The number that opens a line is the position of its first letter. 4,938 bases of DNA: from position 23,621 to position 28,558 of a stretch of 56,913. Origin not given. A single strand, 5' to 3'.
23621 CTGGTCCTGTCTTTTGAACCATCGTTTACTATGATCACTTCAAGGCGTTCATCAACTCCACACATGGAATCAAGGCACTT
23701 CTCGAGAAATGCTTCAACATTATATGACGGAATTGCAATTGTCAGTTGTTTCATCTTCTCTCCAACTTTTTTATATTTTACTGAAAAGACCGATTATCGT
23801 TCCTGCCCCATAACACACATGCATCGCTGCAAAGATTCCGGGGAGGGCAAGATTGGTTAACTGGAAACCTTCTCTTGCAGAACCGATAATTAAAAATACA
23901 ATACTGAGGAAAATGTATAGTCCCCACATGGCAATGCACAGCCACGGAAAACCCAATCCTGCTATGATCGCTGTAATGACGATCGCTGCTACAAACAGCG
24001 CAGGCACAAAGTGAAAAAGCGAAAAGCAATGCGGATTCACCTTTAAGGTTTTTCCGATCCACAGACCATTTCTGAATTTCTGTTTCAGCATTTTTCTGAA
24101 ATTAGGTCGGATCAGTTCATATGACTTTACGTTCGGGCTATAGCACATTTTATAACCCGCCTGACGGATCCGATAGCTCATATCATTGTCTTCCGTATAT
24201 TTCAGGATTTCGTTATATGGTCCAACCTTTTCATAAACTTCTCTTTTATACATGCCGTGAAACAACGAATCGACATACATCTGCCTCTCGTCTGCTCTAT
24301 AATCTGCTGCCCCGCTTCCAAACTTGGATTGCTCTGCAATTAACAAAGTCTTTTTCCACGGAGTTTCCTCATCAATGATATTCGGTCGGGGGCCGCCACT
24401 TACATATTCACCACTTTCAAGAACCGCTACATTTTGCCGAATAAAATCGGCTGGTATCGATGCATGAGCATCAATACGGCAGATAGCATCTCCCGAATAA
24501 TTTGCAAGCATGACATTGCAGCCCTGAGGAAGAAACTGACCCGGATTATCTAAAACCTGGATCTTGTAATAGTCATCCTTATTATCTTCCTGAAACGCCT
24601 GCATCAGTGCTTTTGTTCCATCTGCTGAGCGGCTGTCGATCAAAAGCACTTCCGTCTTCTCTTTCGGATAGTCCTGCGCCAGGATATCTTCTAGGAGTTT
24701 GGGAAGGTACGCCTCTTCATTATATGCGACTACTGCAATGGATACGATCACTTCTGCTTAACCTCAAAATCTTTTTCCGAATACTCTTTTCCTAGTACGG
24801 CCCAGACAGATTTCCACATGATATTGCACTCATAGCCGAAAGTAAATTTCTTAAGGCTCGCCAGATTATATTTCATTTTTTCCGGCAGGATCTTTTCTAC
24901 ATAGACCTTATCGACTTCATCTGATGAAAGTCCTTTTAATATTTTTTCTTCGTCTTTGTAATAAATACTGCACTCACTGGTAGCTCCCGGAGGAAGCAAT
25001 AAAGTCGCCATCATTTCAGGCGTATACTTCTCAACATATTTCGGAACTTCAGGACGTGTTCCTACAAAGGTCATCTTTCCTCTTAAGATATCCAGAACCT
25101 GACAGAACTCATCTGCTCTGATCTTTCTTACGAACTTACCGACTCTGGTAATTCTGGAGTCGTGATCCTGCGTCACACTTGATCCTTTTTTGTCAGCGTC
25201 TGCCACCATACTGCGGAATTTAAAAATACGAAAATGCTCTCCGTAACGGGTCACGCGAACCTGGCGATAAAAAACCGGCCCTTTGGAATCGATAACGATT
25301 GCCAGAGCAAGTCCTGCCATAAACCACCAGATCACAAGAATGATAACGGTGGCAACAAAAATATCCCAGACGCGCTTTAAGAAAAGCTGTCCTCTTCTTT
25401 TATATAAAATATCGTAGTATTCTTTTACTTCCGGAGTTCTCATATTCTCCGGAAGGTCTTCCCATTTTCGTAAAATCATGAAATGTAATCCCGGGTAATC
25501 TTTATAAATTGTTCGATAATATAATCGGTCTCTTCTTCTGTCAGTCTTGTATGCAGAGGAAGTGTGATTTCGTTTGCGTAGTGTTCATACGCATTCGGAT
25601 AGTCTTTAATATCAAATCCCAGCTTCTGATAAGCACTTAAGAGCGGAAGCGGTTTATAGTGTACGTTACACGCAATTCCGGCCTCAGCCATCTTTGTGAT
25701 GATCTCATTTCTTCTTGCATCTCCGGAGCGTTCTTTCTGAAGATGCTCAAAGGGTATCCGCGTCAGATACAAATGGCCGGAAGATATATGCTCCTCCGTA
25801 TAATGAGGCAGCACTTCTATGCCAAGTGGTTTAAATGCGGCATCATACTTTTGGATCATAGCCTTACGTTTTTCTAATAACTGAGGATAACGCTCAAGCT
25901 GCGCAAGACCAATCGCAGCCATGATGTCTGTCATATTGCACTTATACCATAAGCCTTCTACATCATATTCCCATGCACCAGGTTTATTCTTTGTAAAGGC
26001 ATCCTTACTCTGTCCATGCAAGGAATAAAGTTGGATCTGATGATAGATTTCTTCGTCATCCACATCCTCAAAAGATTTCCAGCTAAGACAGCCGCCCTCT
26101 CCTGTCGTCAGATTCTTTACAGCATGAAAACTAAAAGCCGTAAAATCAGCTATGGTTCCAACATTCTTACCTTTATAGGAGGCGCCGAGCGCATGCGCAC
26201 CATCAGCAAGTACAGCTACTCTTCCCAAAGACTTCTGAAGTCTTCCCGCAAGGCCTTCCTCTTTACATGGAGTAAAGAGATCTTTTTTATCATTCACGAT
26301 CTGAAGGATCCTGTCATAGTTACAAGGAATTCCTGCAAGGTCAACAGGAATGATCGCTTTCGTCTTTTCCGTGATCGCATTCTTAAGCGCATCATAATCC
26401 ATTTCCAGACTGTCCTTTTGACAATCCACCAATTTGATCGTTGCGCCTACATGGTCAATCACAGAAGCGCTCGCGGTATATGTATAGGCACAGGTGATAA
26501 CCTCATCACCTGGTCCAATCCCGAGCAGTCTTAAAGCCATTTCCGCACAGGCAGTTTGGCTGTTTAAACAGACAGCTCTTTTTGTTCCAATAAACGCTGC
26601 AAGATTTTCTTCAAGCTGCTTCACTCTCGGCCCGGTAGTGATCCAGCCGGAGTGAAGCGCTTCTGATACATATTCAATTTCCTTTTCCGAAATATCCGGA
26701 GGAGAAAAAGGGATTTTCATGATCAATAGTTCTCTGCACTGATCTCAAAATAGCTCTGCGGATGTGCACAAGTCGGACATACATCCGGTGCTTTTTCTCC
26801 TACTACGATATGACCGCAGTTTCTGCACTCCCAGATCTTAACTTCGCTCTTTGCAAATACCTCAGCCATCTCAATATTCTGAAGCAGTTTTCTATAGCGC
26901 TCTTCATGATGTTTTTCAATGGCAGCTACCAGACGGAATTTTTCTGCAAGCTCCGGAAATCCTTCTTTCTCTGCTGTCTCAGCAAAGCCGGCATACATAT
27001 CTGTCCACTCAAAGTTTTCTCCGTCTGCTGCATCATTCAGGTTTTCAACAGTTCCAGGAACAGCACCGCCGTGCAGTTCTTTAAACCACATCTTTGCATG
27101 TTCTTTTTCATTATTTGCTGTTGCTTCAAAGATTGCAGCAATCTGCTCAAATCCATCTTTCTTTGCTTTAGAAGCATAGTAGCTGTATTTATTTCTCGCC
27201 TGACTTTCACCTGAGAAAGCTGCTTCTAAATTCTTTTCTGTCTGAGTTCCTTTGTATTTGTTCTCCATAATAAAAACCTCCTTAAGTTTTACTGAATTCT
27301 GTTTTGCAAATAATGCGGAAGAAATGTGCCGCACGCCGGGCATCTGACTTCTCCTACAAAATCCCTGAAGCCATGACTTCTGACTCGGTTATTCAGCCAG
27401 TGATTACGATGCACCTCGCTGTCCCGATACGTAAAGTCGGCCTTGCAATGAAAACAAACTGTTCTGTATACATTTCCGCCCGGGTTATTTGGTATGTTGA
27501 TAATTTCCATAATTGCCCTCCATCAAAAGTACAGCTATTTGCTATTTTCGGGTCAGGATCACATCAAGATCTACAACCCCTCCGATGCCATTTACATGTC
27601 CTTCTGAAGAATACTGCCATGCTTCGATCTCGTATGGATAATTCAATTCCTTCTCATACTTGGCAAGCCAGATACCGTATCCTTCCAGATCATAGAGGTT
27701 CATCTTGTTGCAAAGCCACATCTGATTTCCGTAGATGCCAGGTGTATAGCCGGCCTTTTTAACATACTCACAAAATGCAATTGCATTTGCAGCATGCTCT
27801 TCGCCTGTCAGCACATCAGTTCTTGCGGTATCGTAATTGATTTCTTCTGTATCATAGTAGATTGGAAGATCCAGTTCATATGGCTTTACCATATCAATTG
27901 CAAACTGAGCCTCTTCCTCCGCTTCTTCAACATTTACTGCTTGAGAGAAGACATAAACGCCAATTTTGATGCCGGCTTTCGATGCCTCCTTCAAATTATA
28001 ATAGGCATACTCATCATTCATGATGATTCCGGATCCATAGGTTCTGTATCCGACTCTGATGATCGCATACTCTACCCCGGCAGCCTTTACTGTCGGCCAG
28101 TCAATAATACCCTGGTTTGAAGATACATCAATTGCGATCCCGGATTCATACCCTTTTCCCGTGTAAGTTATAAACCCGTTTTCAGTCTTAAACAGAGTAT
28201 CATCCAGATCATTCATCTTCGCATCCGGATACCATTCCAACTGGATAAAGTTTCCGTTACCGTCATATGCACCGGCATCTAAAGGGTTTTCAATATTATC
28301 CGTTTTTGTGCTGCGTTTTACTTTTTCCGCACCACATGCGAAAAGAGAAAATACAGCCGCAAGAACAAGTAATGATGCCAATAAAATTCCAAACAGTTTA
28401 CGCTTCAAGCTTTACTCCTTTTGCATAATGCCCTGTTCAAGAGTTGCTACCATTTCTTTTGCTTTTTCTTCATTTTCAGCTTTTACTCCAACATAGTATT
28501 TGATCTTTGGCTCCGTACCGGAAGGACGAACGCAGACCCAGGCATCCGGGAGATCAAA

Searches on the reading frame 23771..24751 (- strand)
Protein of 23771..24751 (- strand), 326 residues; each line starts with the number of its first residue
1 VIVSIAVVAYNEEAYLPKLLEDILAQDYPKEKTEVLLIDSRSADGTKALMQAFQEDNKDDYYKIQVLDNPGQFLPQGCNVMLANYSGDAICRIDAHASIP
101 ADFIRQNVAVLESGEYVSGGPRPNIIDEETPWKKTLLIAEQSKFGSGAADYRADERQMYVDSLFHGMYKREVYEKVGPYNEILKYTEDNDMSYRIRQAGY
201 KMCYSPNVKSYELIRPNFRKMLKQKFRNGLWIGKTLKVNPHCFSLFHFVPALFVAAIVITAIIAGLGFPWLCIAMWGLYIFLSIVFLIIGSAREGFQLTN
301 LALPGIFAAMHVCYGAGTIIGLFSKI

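Call 9: search_protein_families(library=pfam, proteins=[window:23771-24751:-], max_evalue=0.00001)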
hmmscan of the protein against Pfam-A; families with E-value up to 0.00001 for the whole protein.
window:23771-24751:- (326 aa): 3 families
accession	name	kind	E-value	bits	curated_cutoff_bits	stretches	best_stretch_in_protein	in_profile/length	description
PF00535.33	Glycos_transf_2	-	3.1e-22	79.7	23.3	1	4-176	1-167/168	Glycosyl transferase family 2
PF13641.12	Glyco_tranf_2_3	-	9e-13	49.2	27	1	3-228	3-227/230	Glycosyltransferase like family 2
PF13632.12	Glyco_trans_2_3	-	9.3e-08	32.6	27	1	169-287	80-197/198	Glycosyl transferase family group 2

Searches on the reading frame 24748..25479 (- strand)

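Call 9: search_protein_families(library=pfam, proteins=[window:24748-25479:-], max_evalue=0.00001)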
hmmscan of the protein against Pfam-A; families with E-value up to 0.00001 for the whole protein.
window:24748-25479:- (243 aa): 1 family
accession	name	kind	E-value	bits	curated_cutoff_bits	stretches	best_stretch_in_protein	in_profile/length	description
PF02397.22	Bac_transf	-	4.3e-48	163.7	27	1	35-229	1-178/179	Bacterial sugar transferase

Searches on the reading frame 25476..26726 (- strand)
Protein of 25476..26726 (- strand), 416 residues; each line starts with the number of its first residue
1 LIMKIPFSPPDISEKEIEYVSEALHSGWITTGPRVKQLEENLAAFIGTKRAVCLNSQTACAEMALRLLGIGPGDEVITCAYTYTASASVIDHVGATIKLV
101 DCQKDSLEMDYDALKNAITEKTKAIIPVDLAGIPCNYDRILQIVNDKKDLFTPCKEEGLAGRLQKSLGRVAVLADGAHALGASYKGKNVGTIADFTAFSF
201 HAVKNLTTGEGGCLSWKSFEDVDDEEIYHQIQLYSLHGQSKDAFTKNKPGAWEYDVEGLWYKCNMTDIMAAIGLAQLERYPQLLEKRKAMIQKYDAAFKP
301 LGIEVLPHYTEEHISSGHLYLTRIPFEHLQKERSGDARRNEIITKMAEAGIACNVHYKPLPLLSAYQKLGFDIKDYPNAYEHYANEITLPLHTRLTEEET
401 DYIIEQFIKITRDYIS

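Call 9: search_protein_families(library=pfam, proteins=[window:25476-26726:-], max_evalue=0.00001)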
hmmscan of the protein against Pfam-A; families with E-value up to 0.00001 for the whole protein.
window:25476-26726:- (416 aa): 3 families
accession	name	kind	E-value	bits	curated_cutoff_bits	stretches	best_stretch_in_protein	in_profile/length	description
PF01041.23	DegT_DnrJ_EryC1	-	7e-90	302.3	19.8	2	170-406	140-358/360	DegT/DnrJ/EryC1/StrS aminotransferase family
PF00155.27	Aminotran_1_2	-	4.6e-10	39.7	19.7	1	12-126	22-151/361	Aminotransferase class I and II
PF01053.26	Cys_Met_Meta_PP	-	7.3e-06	25.2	27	0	32-125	51-141/381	Cys/Met metabolism PLP-dependent enzyme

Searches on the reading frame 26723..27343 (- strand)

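Call 9: search_protein_families(library=pfam, proteins=[window:26723-27343:-], max_evalue=0.00001)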
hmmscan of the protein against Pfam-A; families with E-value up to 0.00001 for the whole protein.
window:26723-27343:- (206 aa): 2 families
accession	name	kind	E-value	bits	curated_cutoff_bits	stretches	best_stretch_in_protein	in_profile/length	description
PF02915.23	Rubrerythrin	-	2.1e-25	90.1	22.8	1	37-154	1-137/137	Rubrerythrin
PF21349.2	RUBY_RBDX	-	9.5e-14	51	26.5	1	171-200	1-30/30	Rubrerythrin, rubredoxin-like domain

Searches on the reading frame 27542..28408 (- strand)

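Call 10: search_protein_families(library=pfam, proteins=[window:27542-28408:-], max_evalue=0.00001)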
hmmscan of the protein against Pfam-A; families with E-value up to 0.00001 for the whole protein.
window:27542-28408:- (288 aa): 1 family
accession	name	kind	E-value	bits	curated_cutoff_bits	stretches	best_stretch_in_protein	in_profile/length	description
PF01183.26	Glyco_hydro_25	-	1e-29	104.6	27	1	93-275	1-180/180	Glycosyl hydrolases family 25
